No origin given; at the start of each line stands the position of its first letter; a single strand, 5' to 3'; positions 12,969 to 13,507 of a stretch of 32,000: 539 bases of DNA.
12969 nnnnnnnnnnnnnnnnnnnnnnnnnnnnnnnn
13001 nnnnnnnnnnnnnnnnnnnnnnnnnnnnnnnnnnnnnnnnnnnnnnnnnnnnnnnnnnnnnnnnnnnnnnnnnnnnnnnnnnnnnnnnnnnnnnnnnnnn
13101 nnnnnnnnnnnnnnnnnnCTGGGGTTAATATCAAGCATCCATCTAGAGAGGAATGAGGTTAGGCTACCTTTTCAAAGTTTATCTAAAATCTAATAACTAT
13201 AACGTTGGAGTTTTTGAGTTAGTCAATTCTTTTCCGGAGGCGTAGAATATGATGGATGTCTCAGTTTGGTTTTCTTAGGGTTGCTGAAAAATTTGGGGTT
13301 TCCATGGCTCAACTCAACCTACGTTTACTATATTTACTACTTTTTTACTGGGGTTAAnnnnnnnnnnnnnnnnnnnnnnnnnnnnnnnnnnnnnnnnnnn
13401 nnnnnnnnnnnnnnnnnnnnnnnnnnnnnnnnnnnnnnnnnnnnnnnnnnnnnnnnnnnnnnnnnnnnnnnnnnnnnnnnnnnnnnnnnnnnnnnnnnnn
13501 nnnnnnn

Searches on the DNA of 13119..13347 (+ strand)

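Call 44: search_dna_similar(query=window:13119-13347:+, collection=plasmids, mode=distant, max_evalue=0.01, max_rows=15)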
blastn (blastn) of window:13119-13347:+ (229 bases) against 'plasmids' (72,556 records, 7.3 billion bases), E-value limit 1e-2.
No match.

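Call 45: search_dna_similar(query=window:13119-13347:+, collection=phages, mode=distant, max_evalue=0.01, max_rows=10)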
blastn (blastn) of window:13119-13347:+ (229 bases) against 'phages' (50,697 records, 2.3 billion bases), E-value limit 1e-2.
No match.

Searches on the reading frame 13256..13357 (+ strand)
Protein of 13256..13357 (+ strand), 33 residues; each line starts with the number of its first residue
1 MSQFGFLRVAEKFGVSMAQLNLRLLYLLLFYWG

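Call 43: find_encoding_contigs(protein=window:13256-13357:+, flank=3000, max_places=10)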
Protein window:13256-13357:+ (33 aa): no gene with exactly this product is on record in the collection.
